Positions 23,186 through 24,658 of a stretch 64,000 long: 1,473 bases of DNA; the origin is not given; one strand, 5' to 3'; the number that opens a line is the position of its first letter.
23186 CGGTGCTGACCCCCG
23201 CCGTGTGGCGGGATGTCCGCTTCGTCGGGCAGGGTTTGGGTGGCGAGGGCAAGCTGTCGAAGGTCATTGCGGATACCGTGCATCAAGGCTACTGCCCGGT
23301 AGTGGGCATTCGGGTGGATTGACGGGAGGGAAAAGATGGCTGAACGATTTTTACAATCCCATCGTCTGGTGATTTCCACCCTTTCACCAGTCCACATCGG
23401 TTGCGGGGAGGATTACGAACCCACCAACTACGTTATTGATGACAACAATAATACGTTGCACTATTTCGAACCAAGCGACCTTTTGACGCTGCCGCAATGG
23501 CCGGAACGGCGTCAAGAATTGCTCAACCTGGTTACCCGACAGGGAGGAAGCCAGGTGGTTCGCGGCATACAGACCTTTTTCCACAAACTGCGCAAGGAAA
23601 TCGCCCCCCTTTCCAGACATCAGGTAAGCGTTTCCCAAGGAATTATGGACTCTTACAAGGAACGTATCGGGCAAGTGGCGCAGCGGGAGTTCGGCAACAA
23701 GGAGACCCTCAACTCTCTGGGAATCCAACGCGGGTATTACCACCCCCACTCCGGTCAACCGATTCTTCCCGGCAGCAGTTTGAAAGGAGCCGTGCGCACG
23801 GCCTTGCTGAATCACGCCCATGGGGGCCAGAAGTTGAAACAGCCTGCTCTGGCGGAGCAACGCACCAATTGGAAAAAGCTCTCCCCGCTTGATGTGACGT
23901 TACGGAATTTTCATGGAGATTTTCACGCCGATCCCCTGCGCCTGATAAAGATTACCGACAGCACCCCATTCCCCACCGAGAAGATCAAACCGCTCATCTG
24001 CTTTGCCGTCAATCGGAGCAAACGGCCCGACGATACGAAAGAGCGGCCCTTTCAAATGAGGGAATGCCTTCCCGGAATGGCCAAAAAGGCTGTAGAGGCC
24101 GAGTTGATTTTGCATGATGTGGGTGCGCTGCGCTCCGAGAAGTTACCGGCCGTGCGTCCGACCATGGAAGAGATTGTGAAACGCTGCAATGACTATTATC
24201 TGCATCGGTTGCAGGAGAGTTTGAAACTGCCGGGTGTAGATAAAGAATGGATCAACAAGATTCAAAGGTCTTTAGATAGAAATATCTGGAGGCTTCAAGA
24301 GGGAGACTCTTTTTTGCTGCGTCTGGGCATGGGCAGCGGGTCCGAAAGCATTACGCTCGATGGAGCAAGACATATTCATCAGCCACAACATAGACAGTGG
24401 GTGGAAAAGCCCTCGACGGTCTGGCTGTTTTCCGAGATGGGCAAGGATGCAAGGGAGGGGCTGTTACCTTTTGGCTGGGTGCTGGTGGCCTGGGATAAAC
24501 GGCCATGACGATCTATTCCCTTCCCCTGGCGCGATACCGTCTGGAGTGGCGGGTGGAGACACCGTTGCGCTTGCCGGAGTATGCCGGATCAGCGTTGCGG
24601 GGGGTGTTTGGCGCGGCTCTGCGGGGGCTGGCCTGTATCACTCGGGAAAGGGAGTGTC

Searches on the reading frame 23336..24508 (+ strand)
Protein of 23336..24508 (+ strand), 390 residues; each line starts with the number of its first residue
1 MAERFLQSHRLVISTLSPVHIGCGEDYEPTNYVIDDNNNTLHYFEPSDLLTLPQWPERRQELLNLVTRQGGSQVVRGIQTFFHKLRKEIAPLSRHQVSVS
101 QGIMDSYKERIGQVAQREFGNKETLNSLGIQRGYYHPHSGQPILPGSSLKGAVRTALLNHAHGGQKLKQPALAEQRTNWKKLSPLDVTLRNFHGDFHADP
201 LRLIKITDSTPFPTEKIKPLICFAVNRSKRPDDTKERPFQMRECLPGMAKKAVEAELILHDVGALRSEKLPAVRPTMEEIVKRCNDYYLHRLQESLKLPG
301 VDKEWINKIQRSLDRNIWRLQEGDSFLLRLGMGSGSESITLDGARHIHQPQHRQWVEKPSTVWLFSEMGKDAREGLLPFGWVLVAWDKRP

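Call 7: search_protein_families(library=pfam, proteins=[window:23336-24508:+], max_evalue=1)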
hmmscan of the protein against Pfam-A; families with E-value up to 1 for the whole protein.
window:23336-24508:+ (390 aa): 2 families
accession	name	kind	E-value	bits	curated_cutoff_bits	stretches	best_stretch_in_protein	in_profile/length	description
PF03787.20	RAMPs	-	1.3e-09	39.3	22.1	1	13-232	2-106/189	RAMP superfamily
PF16963.10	PelD_GGDEF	-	0.18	12.1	27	0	104-142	78-114/125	PelD GGDEF domain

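Call 8: search_protein_families(library=ncbifam, proteins=[window:23336-24508:+], max_evalue=1)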
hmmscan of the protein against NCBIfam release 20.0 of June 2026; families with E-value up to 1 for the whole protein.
window:23336-24508:+ (390 aa): 6 families
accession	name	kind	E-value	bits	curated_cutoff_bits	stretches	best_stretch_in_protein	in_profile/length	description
TIGR01899.1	cas_TM1807_csm5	equivalog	3.5e-16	59.7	38.3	1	13-341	3-311/364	type III-A CRISPR-associated RAMP protein Csm5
TIGR02581.1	cas_cyan_RAMP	equivalog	0.0026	17.5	108.05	1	139-157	38-56/216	type III CRISPR-associated RAMP protein Csx7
TIGR02582.1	cas7_TM1809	equivalog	0.0038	17.2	90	1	137-168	38-67/203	type III-A CRISPR-associated RAMP protein Csm3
TIGR02580.1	cas_RAMP_Cmr4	equivalog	0.01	15.7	87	1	138-162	32-56/283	type III-B CRISPR module RAMP protein Cmr4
TIGR01898.1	cas_TM1791_cmr6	equivalog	0.013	15.7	51.1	1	135-173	25-64/195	type III-B CRISPR module RAMP protein Cmr6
TIGR03986.1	TIGR03986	equivalog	0.026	14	161.35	1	135-156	66-87/568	TIGR03986 family type III CRISPR-associated RAMP protein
